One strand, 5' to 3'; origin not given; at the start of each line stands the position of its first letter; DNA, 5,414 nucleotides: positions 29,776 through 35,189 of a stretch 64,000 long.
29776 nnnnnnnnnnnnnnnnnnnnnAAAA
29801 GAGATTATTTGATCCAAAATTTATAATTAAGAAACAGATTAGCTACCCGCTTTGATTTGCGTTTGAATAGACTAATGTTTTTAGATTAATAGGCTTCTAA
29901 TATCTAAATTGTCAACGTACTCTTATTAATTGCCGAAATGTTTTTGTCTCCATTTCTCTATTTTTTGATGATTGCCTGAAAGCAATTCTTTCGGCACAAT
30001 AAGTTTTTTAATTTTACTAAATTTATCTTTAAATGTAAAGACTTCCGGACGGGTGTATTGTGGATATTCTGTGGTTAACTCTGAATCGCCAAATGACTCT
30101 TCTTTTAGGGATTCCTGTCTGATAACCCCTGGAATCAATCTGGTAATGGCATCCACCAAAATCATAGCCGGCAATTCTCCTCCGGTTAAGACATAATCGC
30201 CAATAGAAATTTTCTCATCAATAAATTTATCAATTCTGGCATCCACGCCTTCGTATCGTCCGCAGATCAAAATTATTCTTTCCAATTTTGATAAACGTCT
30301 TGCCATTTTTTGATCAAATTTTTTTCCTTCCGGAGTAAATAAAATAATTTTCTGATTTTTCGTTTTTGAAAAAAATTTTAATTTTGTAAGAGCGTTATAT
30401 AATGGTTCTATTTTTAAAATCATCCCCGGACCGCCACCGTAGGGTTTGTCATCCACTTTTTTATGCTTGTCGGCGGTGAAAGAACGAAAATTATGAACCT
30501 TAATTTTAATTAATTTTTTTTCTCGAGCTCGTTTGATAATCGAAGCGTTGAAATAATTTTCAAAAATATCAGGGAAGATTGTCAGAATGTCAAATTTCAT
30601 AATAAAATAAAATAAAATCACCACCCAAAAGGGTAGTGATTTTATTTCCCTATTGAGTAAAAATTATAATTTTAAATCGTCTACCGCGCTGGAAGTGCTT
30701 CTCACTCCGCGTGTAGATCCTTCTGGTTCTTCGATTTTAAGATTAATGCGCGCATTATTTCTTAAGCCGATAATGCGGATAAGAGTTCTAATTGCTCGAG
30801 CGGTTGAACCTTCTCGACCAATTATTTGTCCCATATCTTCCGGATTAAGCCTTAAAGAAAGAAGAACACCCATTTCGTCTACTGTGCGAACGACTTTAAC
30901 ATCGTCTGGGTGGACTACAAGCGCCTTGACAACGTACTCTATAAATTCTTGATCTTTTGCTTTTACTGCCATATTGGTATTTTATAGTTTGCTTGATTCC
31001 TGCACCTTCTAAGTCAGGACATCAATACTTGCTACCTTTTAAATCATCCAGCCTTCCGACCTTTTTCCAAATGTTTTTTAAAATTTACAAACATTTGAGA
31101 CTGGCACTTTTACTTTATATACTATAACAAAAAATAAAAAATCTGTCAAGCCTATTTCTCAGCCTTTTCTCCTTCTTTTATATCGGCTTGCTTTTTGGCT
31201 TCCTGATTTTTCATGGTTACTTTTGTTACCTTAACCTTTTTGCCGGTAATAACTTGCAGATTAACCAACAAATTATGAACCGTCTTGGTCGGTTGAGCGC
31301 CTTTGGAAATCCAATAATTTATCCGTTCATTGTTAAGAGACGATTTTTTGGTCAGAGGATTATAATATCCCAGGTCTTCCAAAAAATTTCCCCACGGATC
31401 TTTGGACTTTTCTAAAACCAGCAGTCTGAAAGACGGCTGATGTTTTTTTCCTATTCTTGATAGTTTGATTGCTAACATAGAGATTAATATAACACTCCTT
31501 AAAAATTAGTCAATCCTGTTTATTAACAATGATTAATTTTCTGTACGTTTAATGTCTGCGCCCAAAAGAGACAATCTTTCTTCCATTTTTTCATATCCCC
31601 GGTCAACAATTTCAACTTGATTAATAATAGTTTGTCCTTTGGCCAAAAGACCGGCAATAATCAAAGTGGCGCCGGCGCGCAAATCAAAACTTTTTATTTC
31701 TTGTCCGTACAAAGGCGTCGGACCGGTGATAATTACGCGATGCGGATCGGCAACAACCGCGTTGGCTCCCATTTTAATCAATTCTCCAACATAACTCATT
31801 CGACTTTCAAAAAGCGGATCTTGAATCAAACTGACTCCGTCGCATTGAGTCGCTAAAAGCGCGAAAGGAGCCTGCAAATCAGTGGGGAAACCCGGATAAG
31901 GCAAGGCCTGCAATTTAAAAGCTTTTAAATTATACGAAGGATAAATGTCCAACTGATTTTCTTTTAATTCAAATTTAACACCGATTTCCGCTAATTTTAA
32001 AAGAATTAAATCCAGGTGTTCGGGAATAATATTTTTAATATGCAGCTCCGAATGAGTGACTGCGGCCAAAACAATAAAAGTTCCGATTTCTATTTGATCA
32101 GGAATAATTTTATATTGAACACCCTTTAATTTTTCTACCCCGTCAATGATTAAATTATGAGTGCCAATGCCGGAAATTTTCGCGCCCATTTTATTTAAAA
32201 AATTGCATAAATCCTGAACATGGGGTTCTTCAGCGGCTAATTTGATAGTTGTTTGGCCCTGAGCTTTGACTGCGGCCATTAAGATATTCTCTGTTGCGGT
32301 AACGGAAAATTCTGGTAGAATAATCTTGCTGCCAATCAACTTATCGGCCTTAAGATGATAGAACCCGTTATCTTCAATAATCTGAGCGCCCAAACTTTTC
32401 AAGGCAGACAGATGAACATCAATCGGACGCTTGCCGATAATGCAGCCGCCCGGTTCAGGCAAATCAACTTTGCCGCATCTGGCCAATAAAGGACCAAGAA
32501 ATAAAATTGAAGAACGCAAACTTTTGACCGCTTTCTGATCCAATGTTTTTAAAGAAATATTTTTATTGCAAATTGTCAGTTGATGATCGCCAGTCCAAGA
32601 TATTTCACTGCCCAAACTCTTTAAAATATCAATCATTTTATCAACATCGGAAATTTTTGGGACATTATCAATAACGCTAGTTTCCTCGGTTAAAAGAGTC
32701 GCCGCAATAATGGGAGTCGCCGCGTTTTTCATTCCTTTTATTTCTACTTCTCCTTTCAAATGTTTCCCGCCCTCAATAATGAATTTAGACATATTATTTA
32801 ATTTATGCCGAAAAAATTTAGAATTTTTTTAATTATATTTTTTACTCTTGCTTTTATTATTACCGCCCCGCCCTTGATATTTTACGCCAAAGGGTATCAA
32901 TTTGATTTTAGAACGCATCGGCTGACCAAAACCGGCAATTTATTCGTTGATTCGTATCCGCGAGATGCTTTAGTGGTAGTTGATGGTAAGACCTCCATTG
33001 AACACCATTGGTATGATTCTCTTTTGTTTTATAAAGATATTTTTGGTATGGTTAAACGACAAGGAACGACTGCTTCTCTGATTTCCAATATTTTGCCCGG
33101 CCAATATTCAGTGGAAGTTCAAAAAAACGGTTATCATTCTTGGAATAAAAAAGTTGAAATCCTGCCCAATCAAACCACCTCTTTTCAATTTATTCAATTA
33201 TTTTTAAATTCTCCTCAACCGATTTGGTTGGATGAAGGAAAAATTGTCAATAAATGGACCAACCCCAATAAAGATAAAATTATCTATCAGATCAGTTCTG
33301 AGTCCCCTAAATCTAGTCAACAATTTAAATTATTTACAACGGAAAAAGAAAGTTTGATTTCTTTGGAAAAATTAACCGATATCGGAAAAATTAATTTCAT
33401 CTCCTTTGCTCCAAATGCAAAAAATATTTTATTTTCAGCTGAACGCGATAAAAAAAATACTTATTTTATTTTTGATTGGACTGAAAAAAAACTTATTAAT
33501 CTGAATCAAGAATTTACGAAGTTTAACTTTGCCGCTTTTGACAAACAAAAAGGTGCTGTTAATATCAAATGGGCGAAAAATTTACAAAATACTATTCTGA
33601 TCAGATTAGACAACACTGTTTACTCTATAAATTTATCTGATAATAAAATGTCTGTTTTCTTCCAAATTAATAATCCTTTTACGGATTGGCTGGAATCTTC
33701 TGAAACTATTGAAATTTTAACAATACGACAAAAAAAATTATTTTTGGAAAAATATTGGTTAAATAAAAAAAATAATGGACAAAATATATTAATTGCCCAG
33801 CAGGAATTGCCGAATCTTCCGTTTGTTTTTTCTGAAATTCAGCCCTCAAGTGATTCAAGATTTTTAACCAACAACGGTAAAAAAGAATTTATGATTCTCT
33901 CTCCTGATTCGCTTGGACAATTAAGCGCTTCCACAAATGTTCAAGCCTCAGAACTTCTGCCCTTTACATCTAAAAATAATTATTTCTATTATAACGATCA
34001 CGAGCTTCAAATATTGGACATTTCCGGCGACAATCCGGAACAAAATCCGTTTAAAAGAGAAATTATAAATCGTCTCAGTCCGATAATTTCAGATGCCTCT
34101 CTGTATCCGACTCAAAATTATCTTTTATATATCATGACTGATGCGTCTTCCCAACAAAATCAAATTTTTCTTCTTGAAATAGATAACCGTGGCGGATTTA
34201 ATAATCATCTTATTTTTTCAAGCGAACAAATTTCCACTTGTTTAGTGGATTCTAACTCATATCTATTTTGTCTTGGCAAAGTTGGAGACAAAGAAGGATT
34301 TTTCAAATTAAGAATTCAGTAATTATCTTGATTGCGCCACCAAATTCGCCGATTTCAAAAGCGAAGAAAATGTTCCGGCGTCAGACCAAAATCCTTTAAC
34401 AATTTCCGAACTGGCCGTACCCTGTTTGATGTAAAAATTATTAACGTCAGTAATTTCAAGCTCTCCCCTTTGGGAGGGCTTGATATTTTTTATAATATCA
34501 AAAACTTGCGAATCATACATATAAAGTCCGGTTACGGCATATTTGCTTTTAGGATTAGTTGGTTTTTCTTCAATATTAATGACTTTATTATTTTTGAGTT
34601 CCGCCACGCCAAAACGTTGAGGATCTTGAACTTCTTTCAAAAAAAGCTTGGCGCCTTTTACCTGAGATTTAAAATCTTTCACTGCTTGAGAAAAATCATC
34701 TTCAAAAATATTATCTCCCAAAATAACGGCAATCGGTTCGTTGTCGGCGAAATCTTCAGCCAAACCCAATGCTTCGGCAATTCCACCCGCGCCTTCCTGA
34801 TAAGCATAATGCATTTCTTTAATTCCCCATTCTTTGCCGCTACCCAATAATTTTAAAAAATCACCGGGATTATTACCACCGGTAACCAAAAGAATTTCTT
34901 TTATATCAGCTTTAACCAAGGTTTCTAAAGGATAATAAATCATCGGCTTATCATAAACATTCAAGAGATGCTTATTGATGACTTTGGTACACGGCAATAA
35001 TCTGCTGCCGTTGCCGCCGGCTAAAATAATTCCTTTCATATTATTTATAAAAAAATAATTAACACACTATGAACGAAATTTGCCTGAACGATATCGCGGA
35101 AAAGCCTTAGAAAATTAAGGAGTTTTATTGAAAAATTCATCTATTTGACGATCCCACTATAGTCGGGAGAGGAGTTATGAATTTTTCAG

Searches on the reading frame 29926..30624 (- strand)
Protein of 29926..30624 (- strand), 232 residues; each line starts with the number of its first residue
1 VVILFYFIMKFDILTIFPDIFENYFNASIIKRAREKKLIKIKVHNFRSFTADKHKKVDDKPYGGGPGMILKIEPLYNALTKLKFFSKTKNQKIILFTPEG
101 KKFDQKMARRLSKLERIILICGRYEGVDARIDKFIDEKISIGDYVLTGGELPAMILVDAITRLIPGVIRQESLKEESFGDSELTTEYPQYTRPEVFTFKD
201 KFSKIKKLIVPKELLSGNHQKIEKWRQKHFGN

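Call 80: search_protein_families(library=pfam, proteins=[window:29926-30624:-], max_evalue=0.0001)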
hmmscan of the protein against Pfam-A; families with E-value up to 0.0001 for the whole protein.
window:29926-30624:- (232 aa): 1 family
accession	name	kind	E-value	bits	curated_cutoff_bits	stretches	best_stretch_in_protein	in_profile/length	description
PF01746.26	tRNA_m1G_MT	-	8.7e-57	192.4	27.3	1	31-229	2-185/195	tRNA (Guanine-1)-methyltransferase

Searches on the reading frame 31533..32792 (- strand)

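Call 80: search_protein_families(library=pfam, proteins=[window:31533-32792:-], max_evalue=0.0001)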
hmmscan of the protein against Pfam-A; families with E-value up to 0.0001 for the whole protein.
window:31533-32792:- (419 aa): 1 family
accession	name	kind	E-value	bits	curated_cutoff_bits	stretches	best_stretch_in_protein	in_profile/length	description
PF00275.25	EPSP_synthase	-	1.7e-89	300.9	22.8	1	7-407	2-417/417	EPSP synthase (3-phosphoshikimate 1-carboxyvinyltransferase)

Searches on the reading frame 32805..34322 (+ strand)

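Call 9: search_protein_families(library=pfam, proteins=[window:32805-34322:+], max_evalue=0.00001)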
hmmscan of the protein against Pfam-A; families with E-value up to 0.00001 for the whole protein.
window:32805-34322:+ (505 aa): 1 family
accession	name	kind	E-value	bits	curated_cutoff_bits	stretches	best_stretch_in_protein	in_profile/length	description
PF08308.17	PEGA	-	5.8e-09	36.2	20.8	1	87-128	23-64/71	PEGA domain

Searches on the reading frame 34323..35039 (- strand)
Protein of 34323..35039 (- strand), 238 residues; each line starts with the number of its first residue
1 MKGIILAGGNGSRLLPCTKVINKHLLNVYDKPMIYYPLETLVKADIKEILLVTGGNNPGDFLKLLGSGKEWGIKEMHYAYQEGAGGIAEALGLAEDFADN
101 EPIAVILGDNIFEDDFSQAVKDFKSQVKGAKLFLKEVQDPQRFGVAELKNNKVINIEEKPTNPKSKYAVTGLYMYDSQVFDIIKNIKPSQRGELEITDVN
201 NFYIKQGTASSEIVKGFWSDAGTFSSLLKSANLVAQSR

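Call 80: search_protein_families(library=pfam, proteins=[window:34323-35039:-], max_evalue=0.0001)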
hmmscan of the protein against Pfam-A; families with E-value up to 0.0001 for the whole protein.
window:34323-35039:- (238 aa): 2 families
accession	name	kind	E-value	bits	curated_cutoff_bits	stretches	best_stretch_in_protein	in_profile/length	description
PF00483.29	NTP_transferase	-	2e-59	201.6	21.2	1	2-235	1-243/245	Nucleotidyl transferase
PF12804.13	NTP_transf_3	-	5.1e-09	36.9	27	1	3-112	1-98/160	MobA-like NTP transferase domain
